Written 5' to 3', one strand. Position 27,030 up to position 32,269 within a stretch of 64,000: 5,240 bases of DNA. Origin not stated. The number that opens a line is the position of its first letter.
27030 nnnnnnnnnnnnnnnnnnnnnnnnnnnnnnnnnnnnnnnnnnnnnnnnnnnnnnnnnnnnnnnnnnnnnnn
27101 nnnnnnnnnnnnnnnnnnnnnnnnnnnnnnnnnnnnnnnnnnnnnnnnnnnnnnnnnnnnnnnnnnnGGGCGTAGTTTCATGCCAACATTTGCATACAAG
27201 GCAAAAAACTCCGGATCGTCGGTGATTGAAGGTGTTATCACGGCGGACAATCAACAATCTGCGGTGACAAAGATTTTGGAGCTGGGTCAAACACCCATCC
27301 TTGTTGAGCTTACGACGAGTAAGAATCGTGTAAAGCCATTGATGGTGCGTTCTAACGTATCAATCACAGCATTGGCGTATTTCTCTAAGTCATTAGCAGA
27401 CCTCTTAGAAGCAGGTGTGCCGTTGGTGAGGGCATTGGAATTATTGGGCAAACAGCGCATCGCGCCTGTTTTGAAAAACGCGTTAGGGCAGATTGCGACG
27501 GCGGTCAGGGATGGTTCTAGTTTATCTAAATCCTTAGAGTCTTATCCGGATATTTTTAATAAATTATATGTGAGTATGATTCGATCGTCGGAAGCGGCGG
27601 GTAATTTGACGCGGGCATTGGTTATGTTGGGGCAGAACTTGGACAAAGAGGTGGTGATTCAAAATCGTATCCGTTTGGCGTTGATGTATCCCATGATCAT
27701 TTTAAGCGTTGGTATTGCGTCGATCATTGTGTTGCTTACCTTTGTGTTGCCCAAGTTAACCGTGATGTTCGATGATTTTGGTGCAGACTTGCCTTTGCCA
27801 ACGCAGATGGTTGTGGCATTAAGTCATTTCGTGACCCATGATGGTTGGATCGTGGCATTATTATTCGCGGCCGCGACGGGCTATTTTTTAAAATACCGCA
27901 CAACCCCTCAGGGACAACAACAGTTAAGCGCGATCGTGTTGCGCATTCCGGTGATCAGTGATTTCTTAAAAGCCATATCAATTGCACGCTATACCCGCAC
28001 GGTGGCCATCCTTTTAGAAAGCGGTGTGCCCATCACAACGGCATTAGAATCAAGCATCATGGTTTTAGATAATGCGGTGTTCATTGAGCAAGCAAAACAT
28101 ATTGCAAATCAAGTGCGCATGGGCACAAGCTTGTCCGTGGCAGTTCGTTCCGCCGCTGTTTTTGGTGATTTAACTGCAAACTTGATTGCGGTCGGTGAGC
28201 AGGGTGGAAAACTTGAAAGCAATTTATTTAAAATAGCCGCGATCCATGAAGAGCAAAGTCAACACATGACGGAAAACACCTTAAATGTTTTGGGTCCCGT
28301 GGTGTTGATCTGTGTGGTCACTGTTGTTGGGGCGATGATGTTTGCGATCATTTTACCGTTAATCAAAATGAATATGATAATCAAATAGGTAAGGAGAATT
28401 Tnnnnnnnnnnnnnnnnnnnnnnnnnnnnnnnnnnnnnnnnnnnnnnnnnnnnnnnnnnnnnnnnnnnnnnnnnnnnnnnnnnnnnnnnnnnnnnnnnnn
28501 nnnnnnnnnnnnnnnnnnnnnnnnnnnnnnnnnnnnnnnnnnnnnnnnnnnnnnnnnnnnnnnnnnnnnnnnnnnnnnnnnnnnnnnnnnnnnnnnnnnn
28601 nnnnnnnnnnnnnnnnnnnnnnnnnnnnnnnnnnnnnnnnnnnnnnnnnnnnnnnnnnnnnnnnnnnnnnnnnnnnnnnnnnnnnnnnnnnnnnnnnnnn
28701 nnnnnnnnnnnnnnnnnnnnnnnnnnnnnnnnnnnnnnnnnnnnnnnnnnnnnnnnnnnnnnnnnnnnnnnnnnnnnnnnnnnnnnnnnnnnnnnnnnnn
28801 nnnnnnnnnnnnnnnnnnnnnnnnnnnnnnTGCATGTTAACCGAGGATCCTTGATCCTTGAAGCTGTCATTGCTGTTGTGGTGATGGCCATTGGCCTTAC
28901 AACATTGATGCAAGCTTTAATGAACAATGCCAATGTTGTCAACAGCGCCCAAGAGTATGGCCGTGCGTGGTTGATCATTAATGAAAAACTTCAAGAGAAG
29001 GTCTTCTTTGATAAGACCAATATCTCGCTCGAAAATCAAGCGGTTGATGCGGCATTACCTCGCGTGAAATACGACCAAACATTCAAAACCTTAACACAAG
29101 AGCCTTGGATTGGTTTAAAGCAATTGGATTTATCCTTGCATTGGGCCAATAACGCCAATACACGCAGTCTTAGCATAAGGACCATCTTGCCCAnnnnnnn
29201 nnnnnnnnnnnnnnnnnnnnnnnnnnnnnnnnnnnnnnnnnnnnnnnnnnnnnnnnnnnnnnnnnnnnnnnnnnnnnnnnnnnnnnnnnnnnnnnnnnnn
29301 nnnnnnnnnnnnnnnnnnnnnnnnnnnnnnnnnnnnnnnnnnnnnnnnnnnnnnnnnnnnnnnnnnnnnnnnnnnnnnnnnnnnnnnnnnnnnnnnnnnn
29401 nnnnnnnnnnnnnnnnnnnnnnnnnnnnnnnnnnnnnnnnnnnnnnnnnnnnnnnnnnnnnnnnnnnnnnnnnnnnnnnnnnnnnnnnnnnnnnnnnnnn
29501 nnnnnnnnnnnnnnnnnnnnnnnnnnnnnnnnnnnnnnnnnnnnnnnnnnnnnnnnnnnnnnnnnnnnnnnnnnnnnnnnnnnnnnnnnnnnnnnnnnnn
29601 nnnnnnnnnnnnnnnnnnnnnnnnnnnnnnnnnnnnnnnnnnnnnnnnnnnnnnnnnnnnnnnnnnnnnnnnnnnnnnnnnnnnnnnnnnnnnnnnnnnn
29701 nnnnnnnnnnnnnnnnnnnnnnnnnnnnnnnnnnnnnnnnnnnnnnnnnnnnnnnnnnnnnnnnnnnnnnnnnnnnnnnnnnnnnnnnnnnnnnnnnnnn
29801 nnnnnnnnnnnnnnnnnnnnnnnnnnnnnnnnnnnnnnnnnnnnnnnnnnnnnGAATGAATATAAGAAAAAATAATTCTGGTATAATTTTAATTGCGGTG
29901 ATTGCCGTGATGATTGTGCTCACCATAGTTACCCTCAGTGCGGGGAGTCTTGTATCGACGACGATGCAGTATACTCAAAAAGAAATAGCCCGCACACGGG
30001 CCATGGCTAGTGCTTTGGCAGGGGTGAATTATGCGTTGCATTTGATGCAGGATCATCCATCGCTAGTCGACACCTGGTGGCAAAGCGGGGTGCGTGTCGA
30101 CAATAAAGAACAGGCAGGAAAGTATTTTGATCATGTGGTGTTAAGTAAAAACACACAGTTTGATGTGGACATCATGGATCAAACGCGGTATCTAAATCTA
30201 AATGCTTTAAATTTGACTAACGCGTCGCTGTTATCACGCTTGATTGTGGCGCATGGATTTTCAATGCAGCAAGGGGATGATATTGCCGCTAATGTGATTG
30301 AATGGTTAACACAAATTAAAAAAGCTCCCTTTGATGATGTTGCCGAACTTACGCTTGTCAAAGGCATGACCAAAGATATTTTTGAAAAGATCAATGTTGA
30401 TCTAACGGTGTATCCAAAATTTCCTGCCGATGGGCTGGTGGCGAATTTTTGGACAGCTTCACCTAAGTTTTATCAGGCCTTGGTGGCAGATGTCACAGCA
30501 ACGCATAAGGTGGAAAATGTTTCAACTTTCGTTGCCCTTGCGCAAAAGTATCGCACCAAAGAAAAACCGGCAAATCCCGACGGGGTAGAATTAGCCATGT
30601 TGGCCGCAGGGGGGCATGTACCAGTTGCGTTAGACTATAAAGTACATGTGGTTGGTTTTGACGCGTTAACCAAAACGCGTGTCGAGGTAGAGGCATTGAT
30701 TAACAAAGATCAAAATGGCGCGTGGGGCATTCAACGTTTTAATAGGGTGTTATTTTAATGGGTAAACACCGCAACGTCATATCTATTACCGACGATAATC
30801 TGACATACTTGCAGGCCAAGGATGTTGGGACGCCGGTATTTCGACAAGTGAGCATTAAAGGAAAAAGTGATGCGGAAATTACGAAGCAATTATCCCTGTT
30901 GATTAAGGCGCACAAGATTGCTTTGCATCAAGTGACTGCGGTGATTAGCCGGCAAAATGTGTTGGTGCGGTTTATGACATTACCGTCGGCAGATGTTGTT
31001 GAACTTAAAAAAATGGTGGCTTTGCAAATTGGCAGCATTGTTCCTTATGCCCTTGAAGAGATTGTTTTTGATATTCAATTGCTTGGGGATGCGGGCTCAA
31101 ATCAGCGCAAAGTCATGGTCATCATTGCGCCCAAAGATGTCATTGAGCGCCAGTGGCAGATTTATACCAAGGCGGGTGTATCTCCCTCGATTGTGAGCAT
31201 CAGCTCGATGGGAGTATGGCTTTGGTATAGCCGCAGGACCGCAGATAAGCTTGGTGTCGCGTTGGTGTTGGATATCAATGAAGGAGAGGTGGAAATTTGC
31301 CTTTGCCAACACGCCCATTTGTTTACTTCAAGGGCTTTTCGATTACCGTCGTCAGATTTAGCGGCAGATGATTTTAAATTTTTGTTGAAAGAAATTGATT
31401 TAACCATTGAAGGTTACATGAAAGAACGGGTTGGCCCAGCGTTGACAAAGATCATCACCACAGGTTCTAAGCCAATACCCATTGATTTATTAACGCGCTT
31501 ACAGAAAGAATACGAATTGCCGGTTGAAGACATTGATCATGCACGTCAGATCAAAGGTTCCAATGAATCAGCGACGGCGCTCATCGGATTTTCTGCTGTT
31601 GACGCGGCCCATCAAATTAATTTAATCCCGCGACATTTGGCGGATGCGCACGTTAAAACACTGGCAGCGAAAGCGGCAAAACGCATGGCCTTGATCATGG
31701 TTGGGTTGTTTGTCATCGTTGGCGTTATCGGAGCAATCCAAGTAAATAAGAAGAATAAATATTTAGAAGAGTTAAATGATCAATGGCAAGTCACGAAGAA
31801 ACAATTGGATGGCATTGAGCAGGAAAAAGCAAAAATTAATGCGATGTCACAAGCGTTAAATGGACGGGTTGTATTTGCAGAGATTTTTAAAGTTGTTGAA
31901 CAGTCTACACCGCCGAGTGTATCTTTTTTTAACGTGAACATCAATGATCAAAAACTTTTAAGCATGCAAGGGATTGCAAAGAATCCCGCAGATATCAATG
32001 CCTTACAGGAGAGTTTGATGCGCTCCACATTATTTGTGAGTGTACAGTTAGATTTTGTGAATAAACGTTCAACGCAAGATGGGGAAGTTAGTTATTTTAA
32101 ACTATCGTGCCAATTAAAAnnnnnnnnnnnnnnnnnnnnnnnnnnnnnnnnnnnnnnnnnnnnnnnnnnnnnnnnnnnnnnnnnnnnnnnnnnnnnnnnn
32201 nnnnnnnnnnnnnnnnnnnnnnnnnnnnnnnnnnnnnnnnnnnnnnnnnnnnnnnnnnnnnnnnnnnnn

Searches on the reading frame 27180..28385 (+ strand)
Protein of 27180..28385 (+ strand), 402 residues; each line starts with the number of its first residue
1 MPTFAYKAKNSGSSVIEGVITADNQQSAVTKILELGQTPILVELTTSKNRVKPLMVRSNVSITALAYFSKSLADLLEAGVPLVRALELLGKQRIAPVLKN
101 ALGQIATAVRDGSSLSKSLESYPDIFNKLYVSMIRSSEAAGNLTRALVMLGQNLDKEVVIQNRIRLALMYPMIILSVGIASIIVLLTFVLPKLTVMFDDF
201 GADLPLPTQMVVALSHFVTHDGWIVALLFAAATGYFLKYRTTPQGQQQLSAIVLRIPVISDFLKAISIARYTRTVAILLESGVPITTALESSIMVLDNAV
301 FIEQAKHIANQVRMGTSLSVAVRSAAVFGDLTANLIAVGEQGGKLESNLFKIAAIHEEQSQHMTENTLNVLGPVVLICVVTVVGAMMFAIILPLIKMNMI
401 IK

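Call 9: search_protein_families(library=pfam, proteins=[window:27180-28385:+], max_evalue=0.0001)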
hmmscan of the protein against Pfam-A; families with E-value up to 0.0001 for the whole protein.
window:27180-28385:+ (402 aa): 1 family
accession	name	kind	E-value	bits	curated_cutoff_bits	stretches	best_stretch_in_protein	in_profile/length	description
PF00482.28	T2SSF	-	1.7e-52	177.1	25.2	2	68-191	1-125/125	Type II secretion system (T2SS), protein F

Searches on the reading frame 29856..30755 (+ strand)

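Call 9: search_protein_families(library=pfam, proteins=[window:29856-30755:+], max_evalue=0.0001)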
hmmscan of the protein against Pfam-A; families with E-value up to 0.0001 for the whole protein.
window:29856-30755:+ (300 aa): 1 family
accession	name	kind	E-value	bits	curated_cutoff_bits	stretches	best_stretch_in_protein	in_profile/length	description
PF21687.3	T2SSK_1st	-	3.4e-05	25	26.2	0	113-187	3-106/107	Type II secretion system (T2SS), protein K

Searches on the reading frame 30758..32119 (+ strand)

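Call 9: search_protein_families(library=pfam, proteins=[window:30758-32119:+], max_evalue=0.0001)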
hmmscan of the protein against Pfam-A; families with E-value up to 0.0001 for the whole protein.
window:30758-32119:+ (454 aa): 2 families
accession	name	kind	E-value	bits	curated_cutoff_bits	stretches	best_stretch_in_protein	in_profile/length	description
PF11104.14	PilM_2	-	7.5e-09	35.4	27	1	39-151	45-160/340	Type IV pilus assembly protein PilM;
PF05137.18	PilN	-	3.2e-08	33.9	22.8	1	377-453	3-78/78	Fimbrial assembly protein (PilN)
